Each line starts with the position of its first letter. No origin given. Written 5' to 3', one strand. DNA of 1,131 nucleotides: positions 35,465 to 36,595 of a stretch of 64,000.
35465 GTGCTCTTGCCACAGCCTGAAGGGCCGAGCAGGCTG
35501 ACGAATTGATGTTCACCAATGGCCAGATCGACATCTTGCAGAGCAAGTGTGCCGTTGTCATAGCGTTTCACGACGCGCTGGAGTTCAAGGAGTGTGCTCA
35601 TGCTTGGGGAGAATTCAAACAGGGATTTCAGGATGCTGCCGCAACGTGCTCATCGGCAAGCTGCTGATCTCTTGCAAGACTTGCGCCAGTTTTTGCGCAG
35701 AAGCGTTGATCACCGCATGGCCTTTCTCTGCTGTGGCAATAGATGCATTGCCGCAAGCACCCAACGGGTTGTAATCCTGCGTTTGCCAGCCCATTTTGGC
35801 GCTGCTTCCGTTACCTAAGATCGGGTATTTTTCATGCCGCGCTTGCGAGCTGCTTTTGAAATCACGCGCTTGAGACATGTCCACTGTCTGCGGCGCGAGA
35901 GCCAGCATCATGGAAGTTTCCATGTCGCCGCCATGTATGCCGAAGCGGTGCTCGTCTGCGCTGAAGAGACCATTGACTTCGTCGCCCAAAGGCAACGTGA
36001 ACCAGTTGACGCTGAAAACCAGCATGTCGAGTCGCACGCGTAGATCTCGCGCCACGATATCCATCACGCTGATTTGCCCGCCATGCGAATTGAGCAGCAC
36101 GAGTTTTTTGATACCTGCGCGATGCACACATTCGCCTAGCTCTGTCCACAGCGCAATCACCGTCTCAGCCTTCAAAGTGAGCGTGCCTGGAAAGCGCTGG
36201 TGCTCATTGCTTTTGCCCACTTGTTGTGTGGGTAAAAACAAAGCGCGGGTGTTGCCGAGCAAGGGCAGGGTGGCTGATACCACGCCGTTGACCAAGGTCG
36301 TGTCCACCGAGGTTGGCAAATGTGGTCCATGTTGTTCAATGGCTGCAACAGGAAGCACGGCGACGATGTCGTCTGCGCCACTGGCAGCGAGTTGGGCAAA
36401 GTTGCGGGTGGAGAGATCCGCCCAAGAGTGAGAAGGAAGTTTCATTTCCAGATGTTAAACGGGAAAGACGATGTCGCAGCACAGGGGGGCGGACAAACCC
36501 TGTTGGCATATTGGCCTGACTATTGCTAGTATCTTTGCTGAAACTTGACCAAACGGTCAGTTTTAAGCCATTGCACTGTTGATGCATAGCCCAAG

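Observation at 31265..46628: Composite reductive pyrimidine-catabolism island with unusual partners (creatininase-family, CodA-like amidohydrolase, FAD oxidase, two NitT/TauT ABC systems, RutR-like regulator)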

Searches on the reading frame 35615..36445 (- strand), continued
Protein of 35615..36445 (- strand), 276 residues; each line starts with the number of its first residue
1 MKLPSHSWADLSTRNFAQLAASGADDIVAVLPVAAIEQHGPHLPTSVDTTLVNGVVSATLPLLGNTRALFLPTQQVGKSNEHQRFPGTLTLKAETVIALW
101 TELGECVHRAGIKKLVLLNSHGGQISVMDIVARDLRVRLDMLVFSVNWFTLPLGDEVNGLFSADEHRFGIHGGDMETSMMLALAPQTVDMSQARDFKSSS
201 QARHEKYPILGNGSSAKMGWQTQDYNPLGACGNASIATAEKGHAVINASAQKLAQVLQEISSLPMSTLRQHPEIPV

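Call 74: search_dna_similar(query=window:35615-36445:-, collection=plasmids, mode=protein, max_rows=40, max_evalue=1e-15)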
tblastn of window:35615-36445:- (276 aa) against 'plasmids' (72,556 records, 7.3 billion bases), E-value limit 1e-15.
Records with a match: 583; places in all: 612; records where one place covers at least 80% of the query: 276.
Best place of each record, by identity: <60% 583.
By first word of the organism name: Klebsiella 300; Rhizobium 128; Sinorhizobium 13; Haladaptatus 11; Streptomyces 11; Halorussus 10; Haloferax 9; Haloarcula 7; Thermus 6; Pantoea 5; and 54 more.
By predicted mobility (MOB-suite, as given by PLSDB): conjugative 327; non-mobilizable 228; mobilizable 28.
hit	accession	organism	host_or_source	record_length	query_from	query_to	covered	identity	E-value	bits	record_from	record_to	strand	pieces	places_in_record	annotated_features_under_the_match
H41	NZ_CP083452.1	Comamonas odontotermitis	cell culture,cucumber rhizosphere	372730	5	272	97%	58.9%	1e-93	308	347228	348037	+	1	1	creatininase family protein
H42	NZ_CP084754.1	Roseateles sp. XES5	Xenopus laevis,bacterial culture,swab ...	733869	8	273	96%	53.2%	3e-80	270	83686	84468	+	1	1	creatininase family protein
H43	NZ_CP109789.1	Leisingera thetidis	-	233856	8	273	96%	53.2%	1e-79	268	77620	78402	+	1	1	creatininase family protein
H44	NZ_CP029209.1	Nitratireductor sp. OM-1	-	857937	8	272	96%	52.6%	8e-75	254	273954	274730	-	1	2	creatininase family protein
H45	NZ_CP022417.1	Pseudosulfitobacter pseudonitzschiae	Skeletonema marinoi strain RO5AC,Cell ...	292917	8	274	97%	52.2%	3e-79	267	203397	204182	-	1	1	creatininase family protein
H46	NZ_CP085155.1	Pseudosulfitobacter sp. DSM 107133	cell culture,Seawater from the North ...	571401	8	274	97%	52.2%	3e-78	265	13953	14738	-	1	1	creatininase family protein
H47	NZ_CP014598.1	Salipiger sp. CCB-MM3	mangrove soil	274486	8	273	96%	50.6%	1e-79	268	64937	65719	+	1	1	creatininase family protein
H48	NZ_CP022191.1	Alloyangia pacifica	cell culture,oil-contaminated sediment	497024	8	273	96%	49.8%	2e-76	259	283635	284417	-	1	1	creatininase family protein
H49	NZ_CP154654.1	Alloyangia pacifica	-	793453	8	273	96%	49.8%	2e-76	259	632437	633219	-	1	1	creatininase family protein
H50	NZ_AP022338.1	Mameliella alba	-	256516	8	273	96%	49.1%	5e-71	244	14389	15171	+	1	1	creatininase family protein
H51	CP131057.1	Hyphomicrobiales bacterium UR115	tomato,bacteria,rhizosphere soil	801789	3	270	97%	48.3%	2e-70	242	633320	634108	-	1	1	none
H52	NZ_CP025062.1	Roseomonas mucosa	Homo sapiens,Clinical, healthy, human ...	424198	3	272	98%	47.4%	1e-65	228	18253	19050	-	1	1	creatininase family protein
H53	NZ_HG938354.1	Neorhizobium galegae bv. orientalis str. HAMBI 540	Galega orientalis root nodule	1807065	1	268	97%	44.2%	7e-65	226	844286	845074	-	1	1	record has no annotation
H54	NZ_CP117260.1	Rhizobium tumorigenes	Rubus sp.,pure bacterial culture,Aerial ...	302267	5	276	99%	43.3%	4e-63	221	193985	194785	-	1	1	creatininase family protein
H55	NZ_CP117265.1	Rhizobium tumorigenes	Rubus sp.,pure bacterial culture,Aerial ...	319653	5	276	99%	43.3%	2e-62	219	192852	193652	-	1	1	creatininase family protein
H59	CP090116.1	Rhizobium leguminosarum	Trifolium ambiguum,Cell culture,Plant ...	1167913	5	276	99%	42.7%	5e-63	221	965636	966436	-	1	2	creatininase family protein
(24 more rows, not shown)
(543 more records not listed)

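Call 75: get_annotated_region(hit=H59, flank=9000)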
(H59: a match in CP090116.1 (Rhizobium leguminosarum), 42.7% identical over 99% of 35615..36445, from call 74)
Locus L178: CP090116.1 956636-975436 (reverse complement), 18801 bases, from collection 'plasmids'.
description: Rhizobium leguminosarum strain Ta9k plasmid pRL1, complete sequence
organism: Rhizobium leguminosarum (NCBI taxid 384)
taxonomy: Bacteria; Pseudomonadota; Alphaproteobacteria; Hyphomicrobiales; Rhizobiaceae; Rhizobium; Rhizobium leguminosarum
host: -; source: Trifolium ambiguum,Cell culture,Plant nodule; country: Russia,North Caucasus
typing (MOB-suite, as given by PLSDB): conjugative; relaxase MOBQ; mating-pair formation MPF_T
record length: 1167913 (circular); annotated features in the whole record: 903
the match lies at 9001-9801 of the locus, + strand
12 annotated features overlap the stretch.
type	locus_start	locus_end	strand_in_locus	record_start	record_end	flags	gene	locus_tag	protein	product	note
CDS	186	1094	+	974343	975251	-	-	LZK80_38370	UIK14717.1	LysR family transcriptional regulator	-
CDS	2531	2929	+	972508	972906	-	-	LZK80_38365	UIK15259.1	LysR family transcriptional regulator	-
CDS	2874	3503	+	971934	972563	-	-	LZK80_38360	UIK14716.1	LysR substrate-binding domain-containing protein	-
CDS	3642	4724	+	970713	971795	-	-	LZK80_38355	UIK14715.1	extracellular solute-binding protein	-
CDS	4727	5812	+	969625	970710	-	-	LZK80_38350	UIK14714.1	ABC transporter ATP-binding protein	-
CDS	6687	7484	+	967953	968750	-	-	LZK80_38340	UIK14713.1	ABC transporter permease subunit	-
CDS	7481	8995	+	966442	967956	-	-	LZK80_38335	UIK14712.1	NAD(P)/FAD-dependent oxidoreductase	-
CDS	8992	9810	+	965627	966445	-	-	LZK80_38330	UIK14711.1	creatininase family protein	-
CDS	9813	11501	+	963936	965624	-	-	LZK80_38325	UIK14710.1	CocE/NonD family hydrolase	-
CDS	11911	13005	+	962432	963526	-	-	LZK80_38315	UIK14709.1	questin oxidase family protein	-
CDS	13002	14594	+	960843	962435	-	-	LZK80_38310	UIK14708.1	amidohydrolase family protein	-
CDS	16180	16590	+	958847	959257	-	-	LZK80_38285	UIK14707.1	helix-turn-helix transcriptional regulator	-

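Call 76: get_annotated_region(hit=H41, flank=9000)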
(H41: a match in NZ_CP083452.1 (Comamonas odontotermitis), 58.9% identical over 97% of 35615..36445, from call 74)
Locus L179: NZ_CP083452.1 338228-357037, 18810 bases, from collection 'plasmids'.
description: Comamonas odontotermitis strain WLL plasmid unnamed1, complete sequence
organism: Comamonas odontotermitis (NCBI taxid 379895)
taxonomy: Bacteria; Pseudomonadota; Betaproteobacteria; Burkholderiales; Comamonadaceae; Comamonas; Comamonas odontotermitis
host: -; source: cell culture,cucumber rhizosphere; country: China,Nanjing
typing (MOB-suite, as given by PLSDB): non-mobilizable
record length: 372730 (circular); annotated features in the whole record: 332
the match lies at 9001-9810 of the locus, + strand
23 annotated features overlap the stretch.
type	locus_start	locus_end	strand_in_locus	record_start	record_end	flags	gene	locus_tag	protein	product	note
CDS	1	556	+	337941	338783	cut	-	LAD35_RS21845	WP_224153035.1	thioesterase family protein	-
CDS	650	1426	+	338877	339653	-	-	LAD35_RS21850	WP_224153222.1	enoyl-CoA hydratase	-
CDS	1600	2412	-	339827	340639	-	-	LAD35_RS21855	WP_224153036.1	ChbG/HpnK family deacetylase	-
CDS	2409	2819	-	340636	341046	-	-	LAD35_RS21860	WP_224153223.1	GtrA family protein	-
CDS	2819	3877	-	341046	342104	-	-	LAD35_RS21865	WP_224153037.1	glycosyltransferase family 2 protein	-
CDS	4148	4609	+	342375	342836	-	-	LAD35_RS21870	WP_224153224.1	thioesterase family protein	-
CDS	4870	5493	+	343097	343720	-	-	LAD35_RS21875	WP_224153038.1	polymer-forming cytoskeletal protein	-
CDS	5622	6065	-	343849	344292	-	-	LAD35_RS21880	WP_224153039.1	acyl-CoA thioesterase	-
CDS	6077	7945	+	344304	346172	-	-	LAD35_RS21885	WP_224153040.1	ABC transporter ATP-binding protein/permease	-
CDS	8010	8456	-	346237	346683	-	-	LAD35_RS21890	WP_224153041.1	polyhydroxyalkanoate granule-associated phasin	-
CDS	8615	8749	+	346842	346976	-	-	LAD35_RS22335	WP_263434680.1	hypothetical protein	-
CDS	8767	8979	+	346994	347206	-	-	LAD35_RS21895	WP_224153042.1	4-oxalocrotonate tautomerase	-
CDS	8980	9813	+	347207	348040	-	-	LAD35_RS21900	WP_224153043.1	creatininase family protein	-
CDS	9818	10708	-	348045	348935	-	-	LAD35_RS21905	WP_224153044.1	LysR family transcriptional regulator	-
CDS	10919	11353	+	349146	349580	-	-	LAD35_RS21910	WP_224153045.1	VOC family protein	-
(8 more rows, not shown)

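Call 78: get_annotated_region(hit=H43, flank=10000)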
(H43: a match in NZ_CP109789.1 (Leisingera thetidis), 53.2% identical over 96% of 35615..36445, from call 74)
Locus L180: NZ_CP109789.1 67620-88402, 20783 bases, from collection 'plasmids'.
description: Leisingera thetidis strain BMJM1 plasmid pBMJM1_2, complete sequence
organism: Leisingera thetidis (NCBI taxid 2930199)
taxonomy: Bacteria; Pseudomonadota; Alphaproteobacteria; Rhodobacterales; Roseobacteraceae; Leisingera; Leisingera thetidis
host: -; source: -; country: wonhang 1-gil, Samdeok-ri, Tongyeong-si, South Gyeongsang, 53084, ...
typing (MOB-suite, as given by PLSDB): conjugative; relaxase MOBF; mating-pair formation MPF_T
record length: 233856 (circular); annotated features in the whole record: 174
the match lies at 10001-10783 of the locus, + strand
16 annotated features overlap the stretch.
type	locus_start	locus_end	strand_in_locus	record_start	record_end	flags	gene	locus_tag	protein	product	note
CDS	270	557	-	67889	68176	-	-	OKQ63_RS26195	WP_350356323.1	tyrosine-type recombinase/integrase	GO:0015074 - DNA integration [Evidence IEA]; GO:0006310 - DNA recombination [Evidence IEA]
CDS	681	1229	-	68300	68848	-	-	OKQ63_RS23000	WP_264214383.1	hypothetical protein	-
CDS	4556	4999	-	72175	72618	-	-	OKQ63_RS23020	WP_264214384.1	Lrp/AsnC family transcriptional regulator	-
CDS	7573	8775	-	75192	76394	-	-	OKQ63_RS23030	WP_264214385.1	FAD-dependent oxidoreductase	-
CDS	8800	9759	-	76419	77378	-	-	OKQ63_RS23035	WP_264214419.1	D-glycerate dehydrogenase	-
CDS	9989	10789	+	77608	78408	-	-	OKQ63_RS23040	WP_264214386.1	creatininase family protein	-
CDS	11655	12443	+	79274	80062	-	-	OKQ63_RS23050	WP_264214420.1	ABC transporter permease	-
CDS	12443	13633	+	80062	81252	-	-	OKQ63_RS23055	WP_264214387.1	amidohydrolase family protein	-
CDS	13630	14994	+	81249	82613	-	-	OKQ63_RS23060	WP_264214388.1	FAD-binding oxidoreductase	-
CDS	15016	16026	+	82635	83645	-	-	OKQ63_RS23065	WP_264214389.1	ABC transporter substrate-binding protein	-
CDS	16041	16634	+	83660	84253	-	-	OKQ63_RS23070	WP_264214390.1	NAD(P)H-dependent oxidoreductase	-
CDS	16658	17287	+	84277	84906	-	-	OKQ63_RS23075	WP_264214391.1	TetR family transcriptional regulator C-terminal domain-containing protein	GO:0045892 - negative regulation of DNA-templated transcription [Evidence IEA]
CDS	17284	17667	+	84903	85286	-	-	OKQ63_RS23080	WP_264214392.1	RidA family protein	-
CDS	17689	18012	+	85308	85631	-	-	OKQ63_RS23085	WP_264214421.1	2Fe-2S iron-sulfur cluster-binding protein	-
CDS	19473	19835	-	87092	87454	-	-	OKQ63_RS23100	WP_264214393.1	RidA family protein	-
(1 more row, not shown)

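Call 79: get_annotated_region(hit=H42, flank=10000)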
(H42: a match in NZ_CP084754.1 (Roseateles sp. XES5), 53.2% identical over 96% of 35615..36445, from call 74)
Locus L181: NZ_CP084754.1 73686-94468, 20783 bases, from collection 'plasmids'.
description: UNVERIFIED_ORG: Roseateles sp. XES5 plasmid unnamed2, complete sequence
organism: Roseateles sp. XES5 (NCBI taxid 2877940)
taxonomy: Bacteria; Pseudomonadota; Betaproteobacteria; Burkholderiales; Sphaerotilaceae; Roseateles; Roseateles sp. XES5
host: -; source: Xenopus laevis,bacterial culture,swab of adult female 2 skin; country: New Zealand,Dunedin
typing (MOB-suite, as given by PLSDB): non-mobilizable
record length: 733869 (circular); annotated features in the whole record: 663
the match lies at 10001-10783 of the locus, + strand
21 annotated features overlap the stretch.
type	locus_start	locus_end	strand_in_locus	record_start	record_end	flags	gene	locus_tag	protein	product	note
CDS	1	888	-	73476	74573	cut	ugpC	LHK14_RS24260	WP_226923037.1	sn-glycerol-3-phosphate ABC transporter ATP-binding protein UgpC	-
CDS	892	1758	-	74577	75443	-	-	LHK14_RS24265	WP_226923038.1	carbohydrate ABC transporter permease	GO:0008643 - carbohydrate transport [Evidence IEA]; GO:0055085 - transmembrane transport [Evidence IEA]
CDS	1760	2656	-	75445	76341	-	-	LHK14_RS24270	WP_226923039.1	sugar ABC transporter permease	-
CDS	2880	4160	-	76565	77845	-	-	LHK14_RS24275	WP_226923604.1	sugar ABC transporter substrate-binding protein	-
CDS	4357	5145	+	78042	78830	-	-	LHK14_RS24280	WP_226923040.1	IclR family transcriptional regulator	GO:0006355 - regulation of DNA-templated transcription [Evidence IEA]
CDS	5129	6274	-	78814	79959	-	-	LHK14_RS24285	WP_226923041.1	extracellular solute-binding protein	-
CDS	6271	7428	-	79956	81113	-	-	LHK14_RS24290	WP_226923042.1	CaiB/BaiF CoA-transferase family protein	-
CDS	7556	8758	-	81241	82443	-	-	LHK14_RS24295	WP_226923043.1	FAD-dependent oxidoreductase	-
CDS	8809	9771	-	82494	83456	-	-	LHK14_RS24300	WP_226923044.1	D-glycerate dehydrogenase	-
CDS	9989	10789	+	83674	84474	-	-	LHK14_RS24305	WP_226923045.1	creatininase family protein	-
CDS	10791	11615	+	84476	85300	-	-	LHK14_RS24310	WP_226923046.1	ABC transporter ATP-binding protein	GO:0006810 - transport [Evidence IEA]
CDS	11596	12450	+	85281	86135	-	-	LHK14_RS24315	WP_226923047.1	ABC transporter permease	-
CDS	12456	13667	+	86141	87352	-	-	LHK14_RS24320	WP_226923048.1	amidohydrolase family protein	-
CDS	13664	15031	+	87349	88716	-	-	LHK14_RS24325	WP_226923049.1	FAD-binding oxidoreductase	-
CDS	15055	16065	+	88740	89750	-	-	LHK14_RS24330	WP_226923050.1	ABC transporter substrate-binding protein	-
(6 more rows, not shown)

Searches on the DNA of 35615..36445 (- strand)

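Call 66: search_rna_families(sources=[L058, L059, L060, L063, L076, L036, L037], threshold=gathering)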
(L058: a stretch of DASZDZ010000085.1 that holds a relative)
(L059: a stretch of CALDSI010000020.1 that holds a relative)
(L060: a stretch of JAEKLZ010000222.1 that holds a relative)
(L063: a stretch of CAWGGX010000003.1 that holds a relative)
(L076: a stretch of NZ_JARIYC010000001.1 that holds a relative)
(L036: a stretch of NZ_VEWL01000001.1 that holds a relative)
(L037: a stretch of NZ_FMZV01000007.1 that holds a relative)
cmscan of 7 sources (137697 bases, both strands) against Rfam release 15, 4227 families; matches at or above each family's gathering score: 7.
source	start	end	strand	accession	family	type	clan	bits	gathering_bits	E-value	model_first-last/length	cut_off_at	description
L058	15467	15657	-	RF00174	Cobalamin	Cis-reg; riboswitch;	CL00101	129.4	31.5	7.1e-32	1-189/189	no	Cobalamin riboswitch aptamer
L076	15778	15982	-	RF00174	Cobalamin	Cis-reg; riboswitch;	CL00101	118.9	31.5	6.8e-29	1-189/189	no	Cobalamin riboswitch aptamer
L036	6678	6800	+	RF02344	ar14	Gene; sRNA;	-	73.5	58.8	4.9e-11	1-123/123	no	Alphaproteobacterial ar14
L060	15144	15215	+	RF00005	tRNA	Gene; tRNA;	CL00001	69.7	29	8.1e-13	1-71/71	no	tRNA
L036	973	1080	+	RF02345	ar15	Gene; sRNA;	CL00108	65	40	1.2e-10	1-112/112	no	Alphaproteobacterial ar15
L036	5925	6009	-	RF00504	Glycine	Cis-reg; riboswitch;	CL00125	60.1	32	1.3e-09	1-94/94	no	Glycine riboswitch aptamer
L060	3735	3787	-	RF01762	whalefall-1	Gene; sRNA;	-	39.7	37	1.4e-06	1-56/56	no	Whalefall-1 RNA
